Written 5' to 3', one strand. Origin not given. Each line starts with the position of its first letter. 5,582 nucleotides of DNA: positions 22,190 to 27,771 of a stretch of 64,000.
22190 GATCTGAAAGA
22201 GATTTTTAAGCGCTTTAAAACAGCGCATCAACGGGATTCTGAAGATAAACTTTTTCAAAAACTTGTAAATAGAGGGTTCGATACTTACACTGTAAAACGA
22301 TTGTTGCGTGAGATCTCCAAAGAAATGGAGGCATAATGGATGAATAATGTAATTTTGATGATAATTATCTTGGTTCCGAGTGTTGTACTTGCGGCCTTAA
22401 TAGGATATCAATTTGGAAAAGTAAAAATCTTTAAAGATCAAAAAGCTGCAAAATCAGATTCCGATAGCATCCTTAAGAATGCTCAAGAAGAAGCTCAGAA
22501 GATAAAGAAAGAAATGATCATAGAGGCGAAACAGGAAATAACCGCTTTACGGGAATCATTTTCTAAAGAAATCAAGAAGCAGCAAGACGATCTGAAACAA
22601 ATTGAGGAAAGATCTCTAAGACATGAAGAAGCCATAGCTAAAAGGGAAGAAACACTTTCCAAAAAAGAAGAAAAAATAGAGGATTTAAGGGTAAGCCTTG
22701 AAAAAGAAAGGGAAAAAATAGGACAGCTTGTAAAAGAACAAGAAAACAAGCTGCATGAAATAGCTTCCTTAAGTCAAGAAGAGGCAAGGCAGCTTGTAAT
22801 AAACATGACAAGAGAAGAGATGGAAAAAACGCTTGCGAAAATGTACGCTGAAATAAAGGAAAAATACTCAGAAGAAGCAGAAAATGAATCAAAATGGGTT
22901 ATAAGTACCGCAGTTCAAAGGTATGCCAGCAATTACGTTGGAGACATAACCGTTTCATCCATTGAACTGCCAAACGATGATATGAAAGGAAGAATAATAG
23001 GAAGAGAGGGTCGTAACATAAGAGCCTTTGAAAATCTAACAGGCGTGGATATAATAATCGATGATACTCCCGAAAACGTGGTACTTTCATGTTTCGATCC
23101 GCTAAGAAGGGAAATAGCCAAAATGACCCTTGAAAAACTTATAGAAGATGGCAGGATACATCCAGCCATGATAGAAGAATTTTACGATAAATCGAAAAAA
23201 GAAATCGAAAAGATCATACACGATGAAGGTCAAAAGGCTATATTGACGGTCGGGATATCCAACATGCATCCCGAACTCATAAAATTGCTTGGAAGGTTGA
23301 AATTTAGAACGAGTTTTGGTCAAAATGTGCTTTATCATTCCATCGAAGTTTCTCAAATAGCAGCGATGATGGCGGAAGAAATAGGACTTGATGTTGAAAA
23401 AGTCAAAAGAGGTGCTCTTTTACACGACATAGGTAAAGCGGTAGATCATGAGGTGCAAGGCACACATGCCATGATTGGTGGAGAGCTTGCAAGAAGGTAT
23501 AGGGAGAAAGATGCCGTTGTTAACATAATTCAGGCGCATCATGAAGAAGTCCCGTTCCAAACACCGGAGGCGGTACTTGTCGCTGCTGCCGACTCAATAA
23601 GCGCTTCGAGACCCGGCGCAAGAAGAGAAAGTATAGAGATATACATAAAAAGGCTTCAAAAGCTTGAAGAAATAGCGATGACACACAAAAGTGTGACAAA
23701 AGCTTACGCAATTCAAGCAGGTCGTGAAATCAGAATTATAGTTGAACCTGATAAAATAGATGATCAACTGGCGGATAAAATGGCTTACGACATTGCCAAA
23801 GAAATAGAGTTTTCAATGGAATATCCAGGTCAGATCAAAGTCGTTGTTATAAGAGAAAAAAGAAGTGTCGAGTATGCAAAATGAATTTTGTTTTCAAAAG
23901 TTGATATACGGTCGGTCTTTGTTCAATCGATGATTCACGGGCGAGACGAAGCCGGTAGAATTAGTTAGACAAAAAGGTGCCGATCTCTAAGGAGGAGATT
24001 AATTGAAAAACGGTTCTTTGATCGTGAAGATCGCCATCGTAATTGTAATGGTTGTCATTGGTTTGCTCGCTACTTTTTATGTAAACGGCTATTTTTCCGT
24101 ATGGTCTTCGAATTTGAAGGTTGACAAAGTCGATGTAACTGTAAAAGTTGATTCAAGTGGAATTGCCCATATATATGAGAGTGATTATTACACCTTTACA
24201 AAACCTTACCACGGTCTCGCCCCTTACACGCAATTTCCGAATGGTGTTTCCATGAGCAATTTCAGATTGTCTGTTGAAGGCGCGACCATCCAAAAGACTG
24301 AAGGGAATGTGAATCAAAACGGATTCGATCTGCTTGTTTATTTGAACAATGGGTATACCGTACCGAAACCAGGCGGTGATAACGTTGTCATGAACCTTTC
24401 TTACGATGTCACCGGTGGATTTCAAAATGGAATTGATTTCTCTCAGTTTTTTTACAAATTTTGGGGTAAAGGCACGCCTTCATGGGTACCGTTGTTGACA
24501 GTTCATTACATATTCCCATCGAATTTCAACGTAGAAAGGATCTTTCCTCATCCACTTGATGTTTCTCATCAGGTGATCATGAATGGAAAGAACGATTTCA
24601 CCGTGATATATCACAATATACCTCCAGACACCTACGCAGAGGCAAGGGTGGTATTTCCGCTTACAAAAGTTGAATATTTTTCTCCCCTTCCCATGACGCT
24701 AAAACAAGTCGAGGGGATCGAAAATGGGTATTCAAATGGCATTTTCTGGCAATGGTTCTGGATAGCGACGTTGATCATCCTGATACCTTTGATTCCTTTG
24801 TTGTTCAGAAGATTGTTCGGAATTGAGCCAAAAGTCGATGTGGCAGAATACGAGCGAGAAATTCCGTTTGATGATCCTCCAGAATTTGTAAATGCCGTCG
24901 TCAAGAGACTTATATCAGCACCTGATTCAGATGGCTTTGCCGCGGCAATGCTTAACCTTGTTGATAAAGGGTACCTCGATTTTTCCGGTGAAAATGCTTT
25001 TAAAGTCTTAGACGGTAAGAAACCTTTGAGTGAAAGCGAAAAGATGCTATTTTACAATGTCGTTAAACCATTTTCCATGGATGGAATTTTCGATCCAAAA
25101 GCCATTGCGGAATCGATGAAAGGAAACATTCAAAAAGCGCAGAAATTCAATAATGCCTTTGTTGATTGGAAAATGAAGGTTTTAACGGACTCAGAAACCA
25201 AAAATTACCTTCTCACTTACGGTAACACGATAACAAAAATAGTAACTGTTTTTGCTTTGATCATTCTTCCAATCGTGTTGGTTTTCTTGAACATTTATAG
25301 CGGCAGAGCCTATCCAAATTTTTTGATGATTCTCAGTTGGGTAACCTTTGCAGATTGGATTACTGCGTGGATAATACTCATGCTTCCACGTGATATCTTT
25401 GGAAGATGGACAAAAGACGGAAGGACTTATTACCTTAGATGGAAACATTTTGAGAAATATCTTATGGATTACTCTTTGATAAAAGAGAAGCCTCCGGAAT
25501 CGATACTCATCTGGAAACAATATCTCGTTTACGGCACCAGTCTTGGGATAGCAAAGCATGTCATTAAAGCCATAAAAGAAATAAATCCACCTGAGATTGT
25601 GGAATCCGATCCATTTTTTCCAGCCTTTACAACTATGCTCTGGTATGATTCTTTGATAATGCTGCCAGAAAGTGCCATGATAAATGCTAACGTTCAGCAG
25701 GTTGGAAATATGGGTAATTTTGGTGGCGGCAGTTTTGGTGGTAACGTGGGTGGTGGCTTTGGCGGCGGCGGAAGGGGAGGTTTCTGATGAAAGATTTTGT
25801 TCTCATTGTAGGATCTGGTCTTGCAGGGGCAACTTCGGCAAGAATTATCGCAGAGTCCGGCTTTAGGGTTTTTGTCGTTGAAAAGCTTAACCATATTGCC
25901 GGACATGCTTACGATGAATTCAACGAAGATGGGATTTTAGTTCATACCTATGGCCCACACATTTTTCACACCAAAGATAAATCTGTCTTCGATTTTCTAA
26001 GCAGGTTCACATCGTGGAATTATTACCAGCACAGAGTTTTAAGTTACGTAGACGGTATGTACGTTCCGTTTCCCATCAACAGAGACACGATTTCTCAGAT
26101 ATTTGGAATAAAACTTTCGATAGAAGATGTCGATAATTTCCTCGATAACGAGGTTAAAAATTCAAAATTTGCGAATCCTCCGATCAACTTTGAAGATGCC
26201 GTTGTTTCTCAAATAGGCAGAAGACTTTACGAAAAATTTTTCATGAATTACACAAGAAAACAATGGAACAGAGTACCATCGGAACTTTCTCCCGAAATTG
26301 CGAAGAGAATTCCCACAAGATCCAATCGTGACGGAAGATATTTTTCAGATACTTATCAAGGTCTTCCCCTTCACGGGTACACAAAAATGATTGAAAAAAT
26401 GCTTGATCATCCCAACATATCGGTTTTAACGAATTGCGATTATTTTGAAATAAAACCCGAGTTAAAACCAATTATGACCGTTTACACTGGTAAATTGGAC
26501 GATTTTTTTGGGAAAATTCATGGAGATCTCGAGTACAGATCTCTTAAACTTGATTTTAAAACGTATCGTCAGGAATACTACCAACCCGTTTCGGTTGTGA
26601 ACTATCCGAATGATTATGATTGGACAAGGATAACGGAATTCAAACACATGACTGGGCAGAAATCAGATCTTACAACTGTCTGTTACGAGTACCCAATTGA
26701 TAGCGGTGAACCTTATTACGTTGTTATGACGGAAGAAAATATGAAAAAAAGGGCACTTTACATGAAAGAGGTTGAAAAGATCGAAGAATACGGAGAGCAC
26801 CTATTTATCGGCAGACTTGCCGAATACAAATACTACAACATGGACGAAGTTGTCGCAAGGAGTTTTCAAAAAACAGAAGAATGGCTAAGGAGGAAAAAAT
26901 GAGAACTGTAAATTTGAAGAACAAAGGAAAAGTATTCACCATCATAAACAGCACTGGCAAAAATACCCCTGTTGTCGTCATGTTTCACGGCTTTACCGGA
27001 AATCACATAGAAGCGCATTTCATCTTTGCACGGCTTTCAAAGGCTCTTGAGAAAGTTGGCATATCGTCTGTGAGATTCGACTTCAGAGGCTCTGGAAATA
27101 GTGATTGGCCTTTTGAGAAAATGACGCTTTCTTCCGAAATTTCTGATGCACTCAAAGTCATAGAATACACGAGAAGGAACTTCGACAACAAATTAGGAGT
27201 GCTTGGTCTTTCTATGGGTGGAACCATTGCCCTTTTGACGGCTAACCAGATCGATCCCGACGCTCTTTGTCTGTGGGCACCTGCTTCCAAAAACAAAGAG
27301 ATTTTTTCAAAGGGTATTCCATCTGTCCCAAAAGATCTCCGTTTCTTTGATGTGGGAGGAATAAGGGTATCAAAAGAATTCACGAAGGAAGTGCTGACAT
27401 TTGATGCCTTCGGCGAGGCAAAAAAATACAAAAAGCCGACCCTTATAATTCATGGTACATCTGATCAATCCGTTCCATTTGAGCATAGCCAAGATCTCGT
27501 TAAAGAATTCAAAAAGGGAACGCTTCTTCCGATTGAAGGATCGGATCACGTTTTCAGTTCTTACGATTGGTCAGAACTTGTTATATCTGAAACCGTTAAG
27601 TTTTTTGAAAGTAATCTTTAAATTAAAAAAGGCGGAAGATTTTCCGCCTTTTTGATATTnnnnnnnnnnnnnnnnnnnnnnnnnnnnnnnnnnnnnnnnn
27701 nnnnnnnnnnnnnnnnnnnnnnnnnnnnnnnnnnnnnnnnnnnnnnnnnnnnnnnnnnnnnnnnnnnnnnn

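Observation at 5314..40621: Family of ~150-bp TATA-bounded nested-palindromic elements (putative MITE), four copies in 64 kb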

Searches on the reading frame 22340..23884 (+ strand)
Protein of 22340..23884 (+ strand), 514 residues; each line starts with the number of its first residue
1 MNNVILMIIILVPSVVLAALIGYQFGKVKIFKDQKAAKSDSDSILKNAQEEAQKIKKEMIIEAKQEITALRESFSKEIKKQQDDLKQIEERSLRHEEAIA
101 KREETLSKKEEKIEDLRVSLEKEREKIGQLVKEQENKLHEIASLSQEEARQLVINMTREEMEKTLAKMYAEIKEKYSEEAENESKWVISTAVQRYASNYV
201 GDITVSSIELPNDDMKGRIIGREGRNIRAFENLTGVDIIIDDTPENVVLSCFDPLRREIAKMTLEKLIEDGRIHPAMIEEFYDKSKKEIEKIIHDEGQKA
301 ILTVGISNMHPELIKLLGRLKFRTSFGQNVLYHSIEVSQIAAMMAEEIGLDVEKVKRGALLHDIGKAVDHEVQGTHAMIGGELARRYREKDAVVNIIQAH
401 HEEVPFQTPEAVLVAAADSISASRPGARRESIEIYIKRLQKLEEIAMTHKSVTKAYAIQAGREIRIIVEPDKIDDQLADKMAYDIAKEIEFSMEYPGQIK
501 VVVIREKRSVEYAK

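Call 65: search_protein_families(library=pfam, proteins=[window:22340-23884:+], max_evalue=0.00001)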
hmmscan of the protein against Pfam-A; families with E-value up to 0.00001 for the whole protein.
window:22340-23884:+ (514 aa): 3 families
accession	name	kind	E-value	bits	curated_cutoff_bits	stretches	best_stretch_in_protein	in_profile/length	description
PF12072.13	RNase_Y_N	-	3.8e-39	134.7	32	1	7-198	2-200/201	RNase Y N-terminal region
PF01966.28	HD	-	1.9e-20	73.7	22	1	330-422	1-115/116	HD domain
PF00013.35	KH_1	-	1.5e-08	34.7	21.5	1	207-264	3-64/66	KH domain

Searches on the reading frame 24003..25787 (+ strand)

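Call 65: search_protein_families(library=pfam, proteins=[window:24003-25787:+], max_evalue=0.00001)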
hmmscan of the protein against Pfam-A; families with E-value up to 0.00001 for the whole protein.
window:24003-25787:+ (594 aa): 2 families
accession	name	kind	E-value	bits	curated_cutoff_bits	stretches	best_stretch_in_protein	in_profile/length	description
PF20990.2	DUF2207_C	-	5.3e-49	167.6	33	1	281-523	2-246/247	Predicted membrane protein (DUF2207) C-terminal domain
PF09972.14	DUF2207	-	6e-17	62.8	24.4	1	40-218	2-172/172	Predicted membrane protein (DUF2207) N-terminal domain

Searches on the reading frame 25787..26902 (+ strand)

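Call 68: search_protein_families(library=pfam, proteins=[window:25787-26902:+], max_evalue=0.00001)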
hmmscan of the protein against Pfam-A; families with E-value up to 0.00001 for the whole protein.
window:25787-26902:+ (371 aa): 2 families
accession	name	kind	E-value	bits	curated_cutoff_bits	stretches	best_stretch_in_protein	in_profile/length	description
PF03275.19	GLF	-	6.2e-67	225.7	26.3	1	150-349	1-203/203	UDP-galactopyranose mutase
PF13450.12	NAD_binding_8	-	1.5e-16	60.9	21.9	1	7-74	1-68/68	NAD(P)-binding Rossmann-like domain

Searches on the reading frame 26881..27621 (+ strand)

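Call 68: search_protein_families(library=pfam, proteins=[window:26881-27621:+], max_evalue=0.00001)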
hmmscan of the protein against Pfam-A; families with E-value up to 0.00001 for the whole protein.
window:26881-27621:+ (246 aa): 9 families
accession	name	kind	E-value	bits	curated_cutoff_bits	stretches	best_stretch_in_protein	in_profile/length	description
PF12146.15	Hydrolase_4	-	5.9e-17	62.2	27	1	29-141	4-116/239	Serine aminopeptidase, S33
PF00561.26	Abhydrolase_1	-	2.6e-13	50.7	25.8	1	30-126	1-91/245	alpha/beta hydrolase fold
PF20434.5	BD-FAE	-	1.3e-10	41.6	26.8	0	181-209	186-214/215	BD-FAE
PF01738.24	DLH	-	1.7e-09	38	21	0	82-131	76-126/217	Dienelactone hydrolase family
PF00326.27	Peptidase_S9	-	3.9e-09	36.7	22.6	1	57-243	11-207/213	Prolyl oligopeptidase family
PF02129.25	Peptidase_S15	-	2.3e-08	34.5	23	1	25-131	15-123/262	X-Pro dipeptidyl-peptidase (S15 family)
PF03959.19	FSH1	-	1.1e-07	32.2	21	1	84-220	82-197/211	Serine hydrolase (FSH1)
PF12697.13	Abhydrolase_6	-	2e-07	32.4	26.3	1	32-155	1-107/217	Alpha/beta hydrolase family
PF20408.4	Abhydrolase_11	-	5.5e-07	29.9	27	0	31-129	4-102/193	Alpha/beta hydrolase domain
